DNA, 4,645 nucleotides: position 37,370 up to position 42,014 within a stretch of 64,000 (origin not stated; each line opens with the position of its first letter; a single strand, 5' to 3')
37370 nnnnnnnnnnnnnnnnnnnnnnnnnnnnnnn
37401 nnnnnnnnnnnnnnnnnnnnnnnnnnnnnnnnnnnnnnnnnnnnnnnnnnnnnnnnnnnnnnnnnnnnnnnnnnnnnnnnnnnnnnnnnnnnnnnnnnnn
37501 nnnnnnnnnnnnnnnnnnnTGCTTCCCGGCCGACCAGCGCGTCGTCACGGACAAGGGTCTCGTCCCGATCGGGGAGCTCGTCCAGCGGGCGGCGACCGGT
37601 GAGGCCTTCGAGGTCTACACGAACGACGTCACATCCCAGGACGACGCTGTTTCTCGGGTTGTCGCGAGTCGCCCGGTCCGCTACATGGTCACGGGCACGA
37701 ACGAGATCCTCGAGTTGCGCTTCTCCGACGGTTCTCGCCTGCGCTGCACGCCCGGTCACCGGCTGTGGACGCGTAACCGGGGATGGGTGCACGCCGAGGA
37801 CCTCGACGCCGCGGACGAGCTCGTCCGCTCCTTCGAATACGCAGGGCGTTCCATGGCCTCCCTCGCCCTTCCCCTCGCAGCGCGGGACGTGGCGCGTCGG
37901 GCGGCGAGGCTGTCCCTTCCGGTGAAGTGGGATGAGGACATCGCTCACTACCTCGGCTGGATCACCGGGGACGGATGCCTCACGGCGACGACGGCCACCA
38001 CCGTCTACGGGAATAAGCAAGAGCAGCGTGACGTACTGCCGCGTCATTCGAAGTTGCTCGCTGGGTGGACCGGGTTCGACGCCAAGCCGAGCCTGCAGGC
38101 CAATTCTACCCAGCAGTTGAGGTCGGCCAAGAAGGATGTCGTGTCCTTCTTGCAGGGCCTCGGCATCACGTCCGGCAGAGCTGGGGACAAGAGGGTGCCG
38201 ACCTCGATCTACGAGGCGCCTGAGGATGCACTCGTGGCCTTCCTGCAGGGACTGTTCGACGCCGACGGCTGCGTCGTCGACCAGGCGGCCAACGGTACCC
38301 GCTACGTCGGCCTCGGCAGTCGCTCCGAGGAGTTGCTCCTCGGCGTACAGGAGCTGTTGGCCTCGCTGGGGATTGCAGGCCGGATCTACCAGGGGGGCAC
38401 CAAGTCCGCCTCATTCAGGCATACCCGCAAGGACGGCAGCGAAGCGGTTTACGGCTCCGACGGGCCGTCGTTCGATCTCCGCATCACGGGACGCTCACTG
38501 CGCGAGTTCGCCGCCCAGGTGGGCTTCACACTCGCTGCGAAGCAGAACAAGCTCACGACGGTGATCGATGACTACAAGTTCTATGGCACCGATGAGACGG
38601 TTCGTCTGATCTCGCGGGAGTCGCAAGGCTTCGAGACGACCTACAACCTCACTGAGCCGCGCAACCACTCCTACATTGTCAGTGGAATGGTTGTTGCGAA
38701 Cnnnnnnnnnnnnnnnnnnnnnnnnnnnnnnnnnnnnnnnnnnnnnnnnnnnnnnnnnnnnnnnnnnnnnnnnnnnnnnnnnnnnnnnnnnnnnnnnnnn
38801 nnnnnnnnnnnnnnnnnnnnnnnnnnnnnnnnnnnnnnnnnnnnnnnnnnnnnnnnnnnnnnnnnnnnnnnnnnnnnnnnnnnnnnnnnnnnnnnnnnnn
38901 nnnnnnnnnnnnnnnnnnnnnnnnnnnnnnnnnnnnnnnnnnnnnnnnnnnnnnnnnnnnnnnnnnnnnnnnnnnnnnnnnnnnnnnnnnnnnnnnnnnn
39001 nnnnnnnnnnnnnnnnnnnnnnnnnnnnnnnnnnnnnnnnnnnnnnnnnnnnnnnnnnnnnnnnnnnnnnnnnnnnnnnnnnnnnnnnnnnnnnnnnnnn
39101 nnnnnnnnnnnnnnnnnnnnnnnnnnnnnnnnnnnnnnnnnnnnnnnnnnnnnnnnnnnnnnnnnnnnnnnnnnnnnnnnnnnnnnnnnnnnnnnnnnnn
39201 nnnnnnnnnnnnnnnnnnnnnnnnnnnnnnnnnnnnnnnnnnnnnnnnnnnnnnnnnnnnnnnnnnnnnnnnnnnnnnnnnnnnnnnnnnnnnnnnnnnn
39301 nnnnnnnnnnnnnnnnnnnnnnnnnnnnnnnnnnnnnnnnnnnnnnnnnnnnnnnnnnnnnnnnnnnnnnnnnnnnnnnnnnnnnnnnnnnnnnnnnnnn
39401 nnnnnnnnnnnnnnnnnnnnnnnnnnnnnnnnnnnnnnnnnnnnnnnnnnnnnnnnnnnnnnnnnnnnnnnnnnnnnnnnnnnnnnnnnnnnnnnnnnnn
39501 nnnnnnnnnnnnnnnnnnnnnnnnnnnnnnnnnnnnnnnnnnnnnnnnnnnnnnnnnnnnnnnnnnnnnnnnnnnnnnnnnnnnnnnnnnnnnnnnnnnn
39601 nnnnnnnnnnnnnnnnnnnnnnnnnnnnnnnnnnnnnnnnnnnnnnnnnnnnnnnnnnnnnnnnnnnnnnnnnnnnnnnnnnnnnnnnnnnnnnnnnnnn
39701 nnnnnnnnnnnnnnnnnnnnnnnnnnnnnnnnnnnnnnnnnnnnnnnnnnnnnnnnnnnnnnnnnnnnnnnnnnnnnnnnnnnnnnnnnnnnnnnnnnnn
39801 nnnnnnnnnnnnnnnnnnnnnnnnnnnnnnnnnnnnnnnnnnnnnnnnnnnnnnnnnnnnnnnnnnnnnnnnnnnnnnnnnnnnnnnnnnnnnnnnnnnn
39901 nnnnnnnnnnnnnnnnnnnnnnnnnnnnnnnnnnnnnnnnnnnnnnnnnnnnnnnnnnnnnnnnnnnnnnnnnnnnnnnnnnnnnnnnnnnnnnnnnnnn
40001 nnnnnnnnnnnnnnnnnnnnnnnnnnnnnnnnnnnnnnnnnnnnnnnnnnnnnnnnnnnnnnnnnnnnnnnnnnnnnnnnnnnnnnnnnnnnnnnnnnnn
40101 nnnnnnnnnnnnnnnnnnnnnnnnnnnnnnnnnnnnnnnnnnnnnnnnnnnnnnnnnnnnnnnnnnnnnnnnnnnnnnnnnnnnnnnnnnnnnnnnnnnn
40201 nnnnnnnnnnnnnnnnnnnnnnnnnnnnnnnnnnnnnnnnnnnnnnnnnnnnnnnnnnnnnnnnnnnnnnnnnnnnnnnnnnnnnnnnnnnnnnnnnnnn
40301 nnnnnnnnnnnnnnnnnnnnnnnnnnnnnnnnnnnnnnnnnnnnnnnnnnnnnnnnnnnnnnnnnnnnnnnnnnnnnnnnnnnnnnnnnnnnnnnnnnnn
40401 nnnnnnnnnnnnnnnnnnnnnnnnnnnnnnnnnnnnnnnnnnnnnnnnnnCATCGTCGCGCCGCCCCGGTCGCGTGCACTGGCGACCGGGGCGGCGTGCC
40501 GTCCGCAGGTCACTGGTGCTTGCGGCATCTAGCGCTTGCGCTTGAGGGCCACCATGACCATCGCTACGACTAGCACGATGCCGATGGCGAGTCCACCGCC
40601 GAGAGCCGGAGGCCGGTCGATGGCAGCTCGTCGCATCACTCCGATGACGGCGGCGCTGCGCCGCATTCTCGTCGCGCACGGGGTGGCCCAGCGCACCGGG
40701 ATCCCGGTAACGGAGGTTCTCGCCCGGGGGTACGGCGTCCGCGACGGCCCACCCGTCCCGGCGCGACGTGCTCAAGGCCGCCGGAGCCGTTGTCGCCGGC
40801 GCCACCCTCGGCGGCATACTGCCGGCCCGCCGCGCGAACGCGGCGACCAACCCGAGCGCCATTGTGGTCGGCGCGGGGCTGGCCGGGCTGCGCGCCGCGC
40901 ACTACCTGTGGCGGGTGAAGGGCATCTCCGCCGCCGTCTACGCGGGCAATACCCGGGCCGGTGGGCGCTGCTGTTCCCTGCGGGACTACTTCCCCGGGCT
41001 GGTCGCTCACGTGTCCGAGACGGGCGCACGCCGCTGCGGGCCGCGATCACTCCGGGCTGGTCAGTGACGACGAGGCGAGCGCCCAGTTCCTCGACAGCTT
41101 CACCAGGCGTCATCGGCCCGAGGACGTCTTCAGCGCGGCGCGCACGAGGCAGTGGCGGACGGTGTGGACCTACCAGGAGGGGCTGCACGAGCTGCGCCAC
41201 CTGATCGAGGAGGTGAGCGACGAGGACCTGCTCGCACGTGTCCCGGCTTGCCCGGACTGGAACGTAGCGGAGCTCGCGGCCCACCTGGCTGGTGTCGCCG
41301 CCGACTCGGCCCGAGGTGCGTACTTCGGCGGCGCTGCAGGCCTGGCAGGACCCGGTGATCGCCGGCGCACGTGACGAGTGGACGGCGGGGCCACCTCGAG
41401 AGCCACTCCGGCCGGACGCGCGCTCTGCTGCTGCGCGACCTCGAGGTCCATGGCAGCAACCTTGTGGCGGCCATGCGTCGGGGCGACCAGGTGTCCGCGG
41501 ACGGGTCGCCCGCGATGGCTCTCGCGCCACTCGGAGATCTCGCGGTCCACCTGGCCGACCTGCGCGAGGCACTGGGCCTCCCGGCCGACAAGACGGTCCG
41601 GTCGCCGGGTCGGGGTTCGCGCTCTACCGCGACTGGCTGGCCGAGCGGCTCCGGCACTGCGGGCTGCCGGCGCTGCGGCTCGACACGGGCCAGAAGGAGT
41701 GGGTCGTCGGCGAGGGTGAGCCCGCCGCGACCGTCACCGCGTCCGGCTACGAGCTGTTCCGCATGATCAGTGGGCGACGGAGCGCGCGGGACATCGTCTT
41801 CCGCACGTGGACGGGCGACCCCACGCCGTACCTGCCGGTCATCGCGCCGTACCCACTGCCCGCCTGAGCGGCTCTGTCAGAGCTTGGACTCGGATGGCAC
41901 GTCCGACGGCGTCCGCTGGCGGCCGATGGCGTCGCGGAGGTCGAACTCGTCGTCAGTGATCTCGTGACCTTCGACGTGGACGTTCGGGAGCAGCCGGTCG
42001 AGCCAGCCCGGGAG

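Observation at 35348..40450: NrdJ ribonucleotide reductase carries two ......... inteins inside a 1700-aa precursor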

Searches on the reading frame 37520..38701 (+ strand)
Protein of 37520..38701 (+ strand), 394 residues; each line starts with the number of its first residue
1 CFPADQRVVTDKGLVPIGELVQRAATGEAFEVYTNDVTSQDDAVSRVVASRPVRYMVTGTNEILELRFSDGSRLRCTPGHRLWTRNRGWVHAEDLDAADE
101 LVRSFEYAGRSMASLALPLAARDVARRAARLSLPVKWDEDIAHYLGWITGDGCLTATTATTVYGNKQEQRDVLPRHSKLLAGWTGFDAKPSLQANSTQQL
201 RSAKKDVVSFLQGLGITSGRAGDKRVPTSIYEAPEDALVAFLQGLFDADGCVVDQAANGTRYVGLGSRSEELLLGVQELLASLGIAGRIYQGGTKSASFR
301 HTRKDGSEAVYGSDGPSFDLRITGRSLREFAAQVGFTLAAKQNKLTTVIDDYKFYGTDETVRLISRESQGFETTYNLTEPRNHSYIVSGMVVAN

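Call 4: search_protein_families(library=pfam, proteins=[window:37520-38701:+], max_evalue=0.01)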
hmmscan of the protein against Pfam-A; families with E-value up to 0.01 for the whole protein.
window:37520-38701:+ (394 aa): 3 families
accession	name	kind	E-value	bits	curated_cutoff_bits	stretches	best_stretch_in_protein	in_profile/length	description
PF14528.11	LAGLIDADG_3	-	2.8e-18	66.4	22.5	1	238-335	3-82/82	LAGLIDADG-like domain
PF14890.11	Intein_splicing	-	7.8e-10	39.2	35.8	1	15-394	10-155/155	Intein splicing domain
PF05204.19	Hom_end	-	0.0084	16.7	21.1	0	237-290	13-63/110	Homing endonuclease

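Call 5: search_protein_families(library=ncbifam, proteins=[window:37520-38701:+], max_evalue=0.01)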
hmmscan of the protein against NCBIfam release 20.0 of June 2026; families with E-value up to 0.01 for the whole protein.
window:37520-38701:+ (394 aa): 13 families
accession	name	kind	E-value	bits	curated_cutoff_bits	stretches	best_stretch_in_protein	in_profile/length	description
NF006207.0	PRK08332.1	equivalog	5.9e-27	93.4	2400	1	138-393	1002-1240/1684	vitamin B12-dependent ribonucleotide reductase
NF005852.0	PRK07773.1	equivalog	1.6e-19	69.7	780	1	1-292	398-667/886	replicative DNA helicase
NF011418.0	PRK14845.1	equivalog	2.8e-12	45.2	756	1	9-351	33-314/1049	translation initiation factor IF-2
NF045703.1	rSAM_Tes_intein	exception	3.4e-10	38.4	1700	1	126-292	354-515/1040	tetraether lipid synthase Tes, intein-containing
NF011287.0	PRK14698.1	equivalog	1.4e-09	36.5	1238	1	61-289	310-533/1017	V-type ATP synthase subunit A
TIGR01445.1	intein_Nterm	domain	3.6e-09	37.5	24.5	1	1-84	1-83/83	intein N-terminal splicing region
NF007072.0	PRK09519.1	equivalog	5.9e-08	31.5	1024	1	48-304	291-529/790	intein-containing recombinase RecA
NF038098.1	GyrA_w_intein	exception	1.5e-07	29.7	1850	1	216-296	314-393/1232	intein-containing DNA gyrase subunit A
NF003157.0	PRK04132.1-2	equivalog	9.4e-07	27.1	1103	1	136-255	167-283/864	replication factor C small subunit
NF011491.0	PRK14898.1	equivalog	4.9e-06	24.9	783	1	63-361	152-434/860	DNA-directed RNA polymerase subunit A''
NF038162.1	RtcB_rel_intein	exception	8.7e-06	24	1150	1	1-352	95-460/961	intein-containing RtcB family protein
NF003158.0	PRK04132.1-3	equivalog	2.3e-05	21.7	1750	1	1-102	62-168/1437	replication factor C small subunit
NF011303.0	PRK14715.1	equivalog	0.00059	17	1585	1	220-343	1196-1317/1627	DNA-directed DNA polymerase II large subunit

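Call 18: search_solved_structures(query=window:37520-38701:+, max_evalue=0.01, show_alignments=1)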
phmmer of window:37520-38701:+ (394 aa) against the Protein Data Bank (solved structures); distinct sequences matched with E-value up to 0.01: 7.
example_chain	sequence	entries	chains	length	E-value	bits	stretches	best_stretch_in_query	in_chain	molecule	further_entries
7qsu_A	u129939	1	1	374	7.8e-12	48.1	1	45-289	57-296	V-ATPase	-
7qss_A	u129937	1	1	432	1.1e-11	47.6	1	45-289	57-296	V-type ATP synthase alpha chain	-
8ubs_A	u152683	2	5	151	2.8e-05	26.5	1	60-106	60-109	NrdJ-1 | Nrdj-1 intein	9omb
1zd7_A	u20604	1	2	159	0.00056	22.3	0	13-97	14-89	DNA polymerase III alpha subunit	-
3nzm_A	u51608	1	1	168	0.0007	21.9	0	13-96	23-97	DNA polymerase III subunit alpha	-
1zde_A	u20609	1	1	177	0.0017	20.7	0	41-96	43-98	DNA polymerase III alpha subunit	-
4gig_A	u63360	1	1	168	0.0035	19.7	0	13-96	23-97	DNA polymerase III subunit alpha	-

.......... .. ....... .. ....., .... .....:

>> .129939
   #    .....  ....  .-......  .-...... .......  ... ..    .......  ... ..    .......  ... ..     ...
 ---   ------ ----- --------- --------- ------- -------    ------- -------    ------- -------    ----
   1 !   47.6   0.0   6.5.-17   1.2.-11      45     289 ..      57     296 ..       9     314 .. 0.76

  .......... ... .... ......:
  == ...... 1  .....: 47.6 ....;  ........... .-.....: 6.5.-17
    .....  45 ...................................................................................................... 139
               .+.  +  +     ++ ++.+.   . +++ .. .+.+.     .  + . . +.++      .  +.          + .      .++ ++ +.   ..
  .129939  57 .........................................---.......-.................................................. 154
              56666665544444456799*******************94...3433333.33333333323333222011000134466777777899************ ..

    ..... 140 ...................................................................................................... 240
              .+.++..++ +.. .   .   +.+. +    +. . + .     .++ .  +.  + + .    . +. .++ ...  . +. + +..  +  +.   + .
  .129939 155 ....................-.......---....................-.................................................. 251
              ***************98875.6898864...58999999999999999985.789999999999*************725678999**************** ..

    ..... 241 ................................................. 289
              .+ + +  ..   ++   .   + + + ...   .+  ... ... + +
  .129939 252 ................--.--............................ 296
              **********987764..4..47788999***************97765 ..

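Call 32: find_related_loci(query=window:37520-38701:+, collection=genome_contigs, flank=6000)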
Query window:37520-38701:+ (394 aa) in genome_contigs; peptide patterns used: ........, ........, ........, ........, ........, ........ (x = any residue, [..] = any of these).
105 stretches matched a pattern; 8 encode a relative of the query (tblastn E <= 1e-3); 8 distinct loci.
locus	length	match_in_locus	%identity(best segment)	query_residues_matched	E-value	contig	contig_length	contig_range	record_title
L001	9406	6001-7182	76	1-394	0e+0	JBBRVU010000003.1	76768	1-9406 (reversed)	MAG: Actinomycetes bacterium isolate La3_metabat2.225 La3_metabat2.225_K_274714_L_76768_cov_42.1683, whole genome shotgu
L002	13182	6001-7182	71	1-394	0e+0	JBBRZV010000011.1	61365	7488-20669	MAG: Actinomycetales bacterium isolate metawrap_la5_9 metawrap_la5_9_K_85008_L_61365_cov_22.3203, whole genome shotgun s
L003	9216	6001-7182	71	1-394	0e+0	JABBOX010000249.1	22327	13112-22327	MAG: Phycicoccus sp. isolate KJC.3 NODE_110_length_22327_cov_4.14505, whole genome shotgun sequence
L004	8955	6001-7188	66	1-394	7e-174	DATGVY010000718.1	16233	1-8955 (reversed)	MAG TPA_asm: Streptosporangiaceae bacterium isolate SMAG_U10568 k141_782541, whole genome shotgun sequence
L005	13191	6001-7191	65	1-394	3e-171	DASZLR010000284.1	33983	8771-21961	MAG TPA_asm: Pseudonocardiaceae bacterium isolate SMAG_U5870 k141_3286671, whole genome shotgun sequence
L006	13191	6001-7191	63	1-394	9e-169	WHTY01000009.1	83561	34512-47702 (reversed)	MAG: Actinophytocola sp. isolate Dino_bin49 k141_345679_length_83561_cov_79.4119, whole genome shotgun sequence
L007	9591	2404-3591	64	1-394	1e-168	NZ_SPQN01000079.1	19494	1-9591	Geodermatophilus sp. DF01-2 NODE_79_length_19494_cov_181.512728, whole genome shotgun sequence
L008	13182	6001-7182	55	1-394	2e-133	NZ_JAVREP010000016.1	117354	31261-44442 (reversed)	Nocardiopsis lambiniae strain DSM 44743 NODE_16_length_117354_cov_26.043471, whole genome shotgun sequence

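Call 50: predict_structure(alignment_id=A1)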
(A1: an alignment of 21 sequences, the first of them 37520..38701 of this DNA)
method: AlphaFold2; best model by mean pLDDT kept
length: 394 residues; sequences in the alignment: 21
mean_pLDDT: 90.1   pTM: 0.90
mean pLDDT of the five models: 90.1, 89.5, 87.9, 86.7, 86.3
residues with pLDDT >= 90: 279; 70-90: 87; 50-70: 28; < 50: 0
segments of 3 or more residues with pLDDT < 50: none
pLDDT, mean of each block of 10 residues (from residue 1): 94 96 94 82 80 91 96 94 92 95 90 95 93 96 97 92 95 96 92 92 95 90 91 97 97 84 93 96 94 69 69 77 92 95 92 71 96 89 78 82
secondary structure, 60 per line:
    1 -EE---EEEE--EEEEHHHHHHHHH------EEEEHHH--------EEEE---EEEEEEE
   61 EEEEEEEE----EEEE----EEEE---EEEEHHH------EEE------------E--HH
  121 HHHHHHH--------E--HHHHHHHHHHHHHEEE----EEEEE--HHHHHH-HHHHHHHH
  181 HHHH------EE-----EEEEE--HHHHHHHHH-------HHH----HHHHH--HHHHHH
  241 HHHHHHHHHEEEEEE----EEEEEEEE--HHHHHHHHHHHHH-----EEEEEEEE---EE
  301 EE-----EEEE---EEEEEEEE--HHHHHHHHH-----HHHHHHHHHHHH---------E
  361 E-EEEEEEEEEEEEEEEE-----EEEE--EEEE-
elements in order: E7-10 E13-16 H17-25 E32-35 E47-50 E54-68 E73-76 E81-84 E88-91 E101-103 H119-127 H139-151 E152-154 E159-163 H166-171 H173-184 E198-202 H205-213 H228-232 H235-249 E250-255 E260-267 H270-282 E288-295 E299-302 E308-311 E315-322 H325-333 H339-350 E363-378 E384-387 E390-393

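Call 53: fold_search(model_id=the predicted structure, library=pdb)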
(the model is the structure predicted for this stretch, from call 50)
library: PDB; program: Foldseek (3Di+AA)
matches with E <= 10: 739; with E <= 0.001: 89
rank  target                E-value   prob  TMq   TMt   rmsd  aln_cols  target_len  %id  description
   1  7qsu                  2.3e-23  1.00  0.62  0.66   6.6       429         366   19  Crystal structure of homing endonuclease-associated TliVMA intein (C1A, d333-339) (released 2022-03-30)
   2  7qss                  2.5e-21  1.00  0.65  0.60   7.8       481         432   17  Crystal structure of homing endonuclease-associated TliVMA intein (C1A) (released 2022-03-30)
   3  7qst                  4.7e-17  1.00  0.59  0.64  13.0       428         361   16  Crystal structure of homing endonuclease-associated PhoVMA intein (C1A) (released 2022-03-30)
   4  1dq3                  1.8e-16  1.00  0.59  0.52   7.8       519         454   16  CRYSTAL STRUCTURE OF AN ARCHAEAL INTEIN-ENCODED HOMING ENDONUCLEASE PI-PFUI (released 2000-07-05)
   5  2cw7                  9.1e-16  1.00  0.54  0.42  14.8       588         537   14  Crystal structure of intein homing endonuclease II (released 2006-04-18)
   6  1ef0_A                5.1e-13  1.00  0.53  0.50   7.5       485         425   14  CRYSTAL STRUCTURE OF PI-SCEI MINIPRECURSOR (released 2000-06-07)
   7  1vde_A                7.2e-13  1.00  0.50  0.47  10.0       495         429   13  PI-SCEI, A HOMING ENDONUCLEASE WITH PROTEIN SPLICING ACTIVITY (released 1998-04-08)
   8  1vde_B                8.5e-13  1.00  0.52  0.49   7.7       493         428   13  PI-SCEI, A HOMING ENDONUCLEASE WITH PROTEIN SPLICING ACTIVITY (released 1998-04-08)
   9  1dfa                  5.0e-12  1.00  0.48  0.47   8.6       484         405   13  CRYSTAL STRUCTURE OF PI-SCEI IN C2 SPACE GROUP (released 1999-12-08)
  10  1lws_A                5.3e-12  1.00  0.50  0.47   9.0       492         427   13  Crystal structure of the intein homing endonuclease PI-SceI bound to its recognition sequence (released 2002-09-27)
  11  1um2_B                6.3e-12  1.00  0.53  0.50   7.9       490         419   13  Crystal Structure of the Vma1-Derived Endonuclease with the Ligated Extein Segment (released 2004-09-22)
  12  1lwt_A                8.8e-12  1.00  0.51  0.46   8.3       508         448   12  Crystal structure of the intein homing endonuclease PI-SceI bound to its substrate DNA (Ca2+ free) (released 2002-09-27)
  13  1jva_B                8.8e-12  1.00  0.50  0.47   8.6       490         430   13  CRYSTAL STRUCTURE OF THE VMA1-DERIVED ENDONUCLEASE BEARING THE N AND C EXTEIN PROPEPTIDES (released 2002-08-29)
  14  1jva_A                7.7e-11  1.00  0.49  0.46   8.7       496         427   12  CRYSTAL STRUCTURE OF THE VMA1-DERIVED ENDONUCLEASE BEARING THE N AND C EXTEIN PROPEPTIDES (released 2002-08-29)
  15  1um2_A                6.3e-10  1.00  0.49  0.47   8.8       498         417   12  Crystal Structure of the Vma1-Derived Endonuclease with the Ligated Extein Segment (released 2004-09-22)
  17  3nzm                  5.9e-07  1.00  0.30  0.70  12.7       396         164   10  Crystal structure of DNAE intein with N-extein in redox trap (released 2011-06-01)
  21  1zd7_A                8.8e-07  1.00  0.31  0.72  12.8       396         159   12  1.7 Angstrom Crystal Structure Of Post-Splicing Form of a dnaE Intein from Synechocystis Sp. Pcc 6803 (released 2006-01-24)
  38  2imz_B                3.4e-06  1.00  0.22  0.59   2.0       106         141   23  Crystal structure of Mtu recA intein splicing domain (released 2007-05-01)
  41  1mi8                  3.9e-06  1.00  0.22  0.59   2.1       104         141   17  2.0 Angstrom crystal structure of a DnaB intein from Synechocystis sp. PCC 6803 (released 2003-08-19)
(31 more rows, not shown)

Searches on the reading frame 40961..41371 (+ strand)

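Call 48: search_protein_families(library=ncbifam, proteins=[window:40961-41371:+], max_evalue=0.001)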
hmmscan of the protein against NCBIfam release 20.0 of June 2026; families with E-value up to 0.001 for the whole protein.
window:40961-41371:+ (137 aa): 1 family
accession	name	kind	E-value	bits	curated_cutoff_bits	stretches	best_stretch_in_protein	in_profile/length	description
TIGR03083.1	TIGR03083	domain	5.8e-07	30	50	1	72-122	3-50/202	maleylpyruvate isomerase family mycothiol-dependent enzyme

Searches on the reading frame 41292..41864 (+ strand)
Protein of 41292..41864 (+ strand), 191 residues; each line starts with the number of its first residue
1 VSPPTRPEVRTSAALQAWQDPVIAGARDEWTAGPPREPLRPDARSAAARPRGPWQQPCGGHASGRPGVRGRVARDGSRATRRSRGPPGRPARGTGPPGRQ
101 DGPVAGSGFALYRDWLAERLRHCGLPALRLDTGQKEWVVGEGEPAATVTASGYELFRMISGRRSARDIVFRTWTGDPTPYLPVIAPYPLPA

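Call 48: search_protein_families(library=ncbifam, proteins=[window:41292-41864:+], max_evalue=0.001)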
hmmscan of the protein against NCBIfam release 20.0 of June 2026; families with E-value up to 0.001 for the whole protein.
window:41292-41864:+ (191 aa): 1 family
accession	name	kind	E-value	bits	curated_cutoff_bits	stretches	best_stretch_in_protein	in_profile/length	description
TIGR03083.1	TIGR03083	domain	0.00017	22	50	1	91-162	128-202/202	maleylpyruvate isomerase family mycothiol-dependent enzyme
